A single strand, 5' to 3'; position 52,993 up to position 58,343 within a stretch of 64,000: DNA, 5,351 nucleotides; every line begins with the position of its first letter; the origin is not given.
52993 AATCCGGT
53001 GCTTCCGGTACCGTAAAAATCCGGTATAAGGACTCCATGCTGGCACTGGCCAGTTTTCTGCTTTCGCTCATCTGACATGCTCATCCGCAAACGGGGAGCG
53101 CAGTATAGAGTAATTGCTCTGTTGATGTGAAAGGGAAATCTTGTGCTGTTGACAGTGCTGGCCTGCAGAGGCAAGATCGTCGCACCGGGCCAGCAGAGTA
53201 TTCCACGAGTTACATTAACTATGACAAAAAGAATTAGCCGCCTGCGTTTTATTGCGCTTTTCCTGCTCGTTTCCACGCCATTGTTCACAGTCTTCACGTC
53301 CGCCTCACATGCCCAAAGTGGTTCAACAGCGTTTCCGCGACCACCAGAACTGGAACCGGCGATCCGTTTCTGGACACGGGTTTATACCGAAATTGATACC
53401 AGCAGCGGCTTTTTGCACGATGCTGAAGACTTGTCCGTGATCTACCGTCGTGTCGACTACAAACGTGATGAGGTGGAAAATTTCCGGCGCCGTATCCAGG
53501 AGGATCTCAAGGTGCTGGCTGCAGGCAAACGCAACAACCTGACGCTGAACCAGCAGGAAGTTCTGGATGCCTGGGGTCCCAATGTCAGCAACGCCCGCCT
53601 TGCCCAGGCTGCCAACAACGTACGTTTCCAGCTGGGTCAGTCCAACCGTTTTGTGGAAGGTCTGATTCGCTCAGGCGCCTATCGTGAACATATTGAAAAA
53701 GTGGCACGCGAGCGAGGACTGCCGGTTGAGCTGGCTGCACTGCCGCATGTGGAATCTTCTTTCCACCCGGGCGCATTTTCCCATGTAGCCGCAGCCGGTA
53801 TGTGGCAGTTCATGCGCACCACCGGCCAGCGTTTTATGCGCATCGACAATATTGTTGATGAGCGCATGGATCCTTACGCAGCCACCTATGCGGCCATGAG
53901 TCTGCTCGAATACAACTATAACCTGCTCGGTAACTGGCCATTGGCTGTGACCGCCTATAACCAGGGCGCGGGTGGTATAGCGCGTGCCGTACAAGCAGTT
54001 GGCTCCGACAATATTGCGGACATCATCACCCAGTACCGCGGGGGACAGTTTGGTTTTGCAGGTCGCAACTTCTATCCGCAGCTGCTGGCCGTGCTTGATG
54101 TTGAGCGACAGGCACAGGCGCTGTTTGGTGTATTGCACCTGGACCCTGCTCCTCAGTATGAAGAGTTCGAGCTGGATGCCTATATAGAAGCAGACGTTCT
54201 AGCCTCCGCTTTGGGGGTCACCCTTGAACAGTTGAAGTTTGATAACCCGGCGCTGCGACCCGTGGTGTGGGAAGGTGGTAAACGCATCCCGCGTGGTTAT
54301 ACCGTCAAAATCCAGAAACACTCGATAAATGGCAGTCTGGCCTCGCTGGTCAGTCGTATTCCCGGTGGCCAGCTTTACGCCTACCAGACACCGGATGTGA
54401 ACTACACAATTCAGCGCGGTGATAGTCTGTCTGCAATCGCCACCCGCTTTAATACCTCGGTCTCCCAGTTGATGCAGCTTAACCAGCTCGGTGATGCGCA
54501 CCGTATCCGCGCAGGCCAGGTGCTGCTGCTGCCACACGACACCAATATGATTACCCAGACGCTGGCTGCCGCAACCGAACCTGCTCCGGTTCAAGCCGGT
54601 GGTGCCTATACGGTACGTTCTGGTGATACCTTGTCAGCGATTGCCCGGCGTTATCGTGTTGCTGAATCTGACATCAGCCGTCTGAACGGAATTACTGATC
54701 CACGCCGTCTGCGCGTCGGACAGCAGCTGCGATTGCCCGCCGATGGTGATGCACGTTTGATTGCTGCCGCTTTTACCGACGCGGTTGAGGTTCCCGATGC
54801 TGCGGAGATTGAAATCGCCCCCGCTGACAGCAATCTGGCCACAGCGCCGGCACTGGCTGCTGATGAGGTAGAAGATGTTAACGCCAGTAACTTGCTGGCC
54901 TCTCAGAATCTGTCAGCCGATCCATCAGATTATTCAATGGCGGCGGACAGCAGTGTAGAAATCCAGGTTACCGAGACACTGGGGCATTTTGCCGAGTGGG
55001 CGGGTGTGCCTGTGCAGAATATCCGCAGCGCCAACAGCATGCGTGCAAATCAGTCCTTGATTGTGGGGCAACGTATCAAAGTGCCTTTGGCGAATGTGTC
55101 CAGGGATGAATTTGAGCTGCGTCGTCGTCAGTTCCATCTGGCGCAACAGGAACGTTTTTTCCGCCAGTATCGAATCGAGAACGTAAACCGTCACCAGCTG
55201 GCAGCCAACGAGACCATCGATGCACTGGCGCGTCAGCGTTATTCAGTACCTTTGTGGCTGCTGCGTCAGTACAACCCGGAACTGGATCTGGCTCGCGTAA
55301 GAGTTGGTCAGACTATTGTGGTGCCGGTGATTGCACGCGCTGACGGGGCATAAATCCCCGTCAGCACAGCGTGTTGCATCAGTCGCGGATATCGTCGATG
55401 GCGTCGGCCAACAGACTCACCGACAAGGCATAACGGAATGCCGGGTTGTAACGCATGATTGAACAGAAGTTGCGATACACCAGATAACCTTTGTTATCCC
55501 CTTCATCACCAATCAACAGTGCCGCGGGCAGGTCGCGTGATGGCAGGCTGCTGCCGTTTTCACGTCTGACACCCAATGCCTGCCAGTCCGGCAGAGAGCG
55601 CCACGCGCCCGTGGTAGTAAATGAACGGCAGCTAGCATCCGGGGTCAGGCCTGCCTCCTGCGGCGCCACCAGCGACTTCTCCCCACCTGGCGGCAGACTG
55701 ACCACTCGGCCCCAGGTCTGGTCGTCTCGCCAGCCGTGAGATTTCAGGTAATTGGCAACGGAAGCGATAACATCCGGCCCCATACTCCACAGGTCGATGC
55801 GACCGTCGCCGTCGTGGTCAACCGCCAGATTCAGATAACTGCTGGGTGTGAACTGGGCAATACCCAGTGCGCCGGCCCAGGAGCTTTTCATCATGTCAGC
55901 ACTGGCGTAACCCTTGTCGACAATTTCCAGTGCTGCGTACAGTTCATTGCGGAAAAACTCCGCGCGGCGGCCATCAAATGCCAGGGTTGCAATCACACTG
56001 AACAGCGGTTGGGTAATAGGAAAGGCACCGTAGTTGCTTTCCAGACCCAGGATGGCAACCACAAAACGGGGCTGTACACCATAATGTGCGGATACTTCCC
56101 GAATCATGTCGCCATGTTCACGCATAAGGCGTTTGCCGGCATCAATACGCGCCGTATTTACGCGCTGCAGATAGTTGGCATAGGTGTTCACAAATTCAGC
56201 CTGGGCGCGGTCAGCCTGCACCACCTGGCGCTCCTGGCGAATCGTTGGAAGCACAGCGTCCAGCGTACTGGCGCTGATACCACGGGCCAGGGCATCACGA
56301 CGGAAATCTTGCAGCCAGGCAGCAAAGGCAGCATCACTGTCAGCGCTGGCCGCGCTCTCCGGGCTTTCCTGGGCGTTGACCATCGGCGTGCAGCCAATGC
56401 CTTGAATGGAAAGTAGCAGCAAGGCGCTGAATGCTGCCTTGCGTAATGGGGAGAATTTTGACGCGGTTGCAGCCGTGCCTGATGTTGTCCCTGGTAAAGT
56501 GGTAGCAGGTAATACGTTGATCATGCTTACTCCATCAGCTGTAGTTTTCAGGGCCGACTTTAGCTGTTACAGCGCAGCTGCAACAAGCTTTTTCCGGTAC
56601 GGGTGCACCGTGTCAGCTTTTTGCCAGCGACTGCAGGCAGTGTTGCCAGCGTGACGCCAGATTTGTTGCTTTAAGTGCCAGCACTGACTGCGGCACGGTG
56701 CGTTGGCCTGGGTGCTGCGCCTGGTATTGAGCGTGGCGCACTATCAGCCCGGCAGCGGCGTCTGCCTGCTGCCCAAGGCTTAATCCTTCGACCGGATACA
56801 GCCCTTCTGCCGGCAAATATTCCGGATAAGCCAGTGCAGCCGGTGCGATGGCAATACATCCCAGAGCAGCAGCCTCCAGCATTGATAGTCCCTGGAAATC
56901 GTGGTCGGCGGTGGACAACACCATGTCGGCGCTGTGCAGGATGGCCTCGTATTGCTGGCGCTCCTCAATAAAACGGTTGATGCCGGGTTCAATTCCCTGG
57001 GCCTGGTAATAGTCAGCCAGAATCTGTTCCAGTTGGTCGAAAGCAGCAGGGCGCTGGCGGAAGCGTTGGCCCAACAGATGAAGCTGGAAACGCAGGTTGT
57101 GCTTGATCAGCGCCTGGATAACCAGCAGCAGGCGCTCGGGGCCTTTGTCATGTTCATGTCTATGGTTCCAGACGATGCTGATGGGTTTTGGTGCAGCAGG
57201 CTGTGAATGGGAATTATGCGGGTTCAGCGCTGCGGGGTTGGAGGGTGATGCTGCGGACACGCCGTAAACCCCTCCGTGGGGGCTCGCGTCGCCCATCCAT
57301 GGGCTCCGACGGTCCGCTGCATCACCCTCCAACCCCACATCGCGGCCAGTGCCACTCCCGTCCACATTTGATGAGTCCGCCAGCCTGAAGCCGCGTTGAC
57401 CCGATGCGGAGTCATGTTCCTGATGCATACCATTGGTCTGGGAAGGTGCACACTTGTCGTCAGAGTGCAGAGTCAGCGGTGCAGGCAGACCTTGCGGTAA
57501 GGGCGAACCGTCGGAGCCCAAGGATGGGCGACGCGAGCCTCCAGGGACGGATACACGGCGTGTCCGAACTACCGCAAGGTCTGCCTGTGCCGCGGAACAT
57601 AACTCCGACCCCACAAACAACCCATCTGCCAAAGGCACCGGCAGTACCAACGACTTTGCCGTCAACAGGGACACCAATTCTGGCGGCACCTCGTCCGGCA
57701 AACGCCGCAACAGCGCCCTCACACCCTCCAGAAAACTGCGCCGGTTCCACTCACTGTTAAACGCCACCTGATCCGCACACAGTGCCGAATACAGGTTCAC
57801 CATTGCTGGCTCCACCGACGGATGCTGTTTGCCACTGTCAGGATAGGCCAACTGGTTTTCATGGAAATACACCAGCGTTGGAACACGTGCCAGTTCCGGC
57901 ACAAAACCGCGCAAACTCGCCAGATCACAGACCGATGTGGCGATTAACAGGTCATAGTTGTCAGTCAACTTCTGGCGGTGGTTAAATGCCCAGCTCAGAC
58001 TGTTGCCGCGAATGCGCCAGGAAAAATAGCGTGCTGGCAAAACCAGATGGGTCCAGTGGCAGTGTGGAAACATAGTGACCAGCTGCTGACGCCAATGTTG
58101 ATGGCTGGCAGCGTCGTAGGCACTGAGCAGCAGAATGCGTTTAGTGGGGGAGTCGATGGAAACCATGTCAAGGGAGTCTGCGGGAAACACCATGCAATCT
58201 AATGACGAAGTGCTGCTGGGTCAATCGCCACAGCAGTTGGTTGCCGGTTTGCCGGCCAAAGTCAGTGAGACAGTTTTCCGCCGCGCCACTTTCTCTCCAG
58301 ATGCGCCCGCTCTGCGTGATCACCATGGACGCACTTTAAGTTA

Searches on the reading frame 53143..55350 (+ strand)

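Call 35: search_protein_families(library=pfam, max_evalue=0.00001, proteins=[window:53143-55350:+])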
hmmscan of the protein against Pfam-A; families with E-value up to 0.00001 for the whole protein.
window:53143-55350:+ (736 aa): 6 families
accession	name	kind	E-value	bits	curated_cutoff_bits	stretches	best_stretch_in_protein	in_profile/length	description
PF01476.26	LysM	-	8.6e-45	150.9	20.9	2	489-532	1-43/43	LysM domain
PF01464.25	SLT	-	2.2e-21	76.1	21.3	1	188-292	8-114/117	Transglycosylase SLT domain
PF23473.1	LysM3_LYK4_5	-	4.3e-10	40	29.3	0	420-453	4-37/48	LYK4/5 LysM3 domain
PF22310.2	NMB0315_dom_I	-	2.3e-06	28.3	27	0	490-537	7-58/83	NMB0315-like, domain I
PF23446.1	LysM1_NFP_LYK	-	3e-06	28.5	36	0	427-464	16-54/60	NFP/LYK LysM1 domain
PF23577.1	LysM_RLK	-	3.1e-06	27.6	27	0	688-716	7-34/44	LysM domain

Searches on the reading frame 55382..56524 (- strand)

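Call 35: search_protein_families(library=pfam, max_evalue=0.00001, proteins=[window:55382-56524:-])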
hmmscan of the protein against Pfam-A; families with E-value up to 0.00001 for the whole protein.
window:55382-56524:- (381 aa): 1 family
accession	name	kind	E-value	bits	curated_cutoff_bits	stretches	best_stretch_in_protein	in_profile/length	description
PF13406.11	SLT_2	-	9.3e-93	311.1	24.3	1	67-374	2-292/292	Transglycosylase SLT domain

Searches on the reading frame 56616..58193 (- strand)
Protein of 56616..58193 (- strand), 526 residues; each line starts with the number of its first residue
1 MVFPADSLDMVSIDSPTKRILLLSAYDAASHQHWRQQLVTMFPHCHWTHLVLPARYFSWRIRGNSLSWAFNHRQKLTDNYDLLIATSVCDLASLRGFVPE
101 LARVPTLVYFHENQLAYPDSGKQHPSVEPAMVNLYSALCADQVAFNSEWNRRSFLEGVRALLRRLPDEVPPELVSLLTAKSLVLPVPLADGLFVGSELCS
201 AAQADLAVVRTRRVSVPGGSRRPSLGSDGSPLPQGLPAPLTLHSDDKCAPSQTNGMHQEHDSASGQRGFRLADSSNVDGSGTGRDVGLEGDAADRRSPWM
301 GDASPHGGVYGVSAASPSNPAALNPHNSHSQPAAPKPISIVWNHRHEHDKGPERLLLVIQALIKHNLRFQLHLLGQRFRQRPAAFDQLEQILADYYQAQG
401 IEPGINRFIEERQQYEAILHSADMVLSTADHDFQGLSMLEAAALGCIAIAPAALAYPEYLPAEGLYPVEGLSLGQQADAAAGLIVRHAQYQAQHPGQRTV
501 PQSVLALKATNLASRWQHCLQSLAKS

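Call 35: search_protein_families(library=pfam, max_evalue=0.00001, proteins=[window:56616-58193:-])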
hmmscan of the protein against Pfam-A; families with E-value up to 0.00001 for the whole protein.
window:56616-58193:- (526 aa): 2 families
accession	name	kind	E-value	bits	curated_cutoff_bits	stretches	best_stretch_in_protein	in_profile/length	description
PF12038.13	QTMAN_N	-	8.4e-58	195.3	25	1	19-188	1-168/168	tRNA-queuosine alpha-mannosyltransferase N-terminal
PF13692.12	Glyco_trans_1_4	-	7.9e-06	26.6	27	0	345-460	9-115/142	Glycosyl transferases group 1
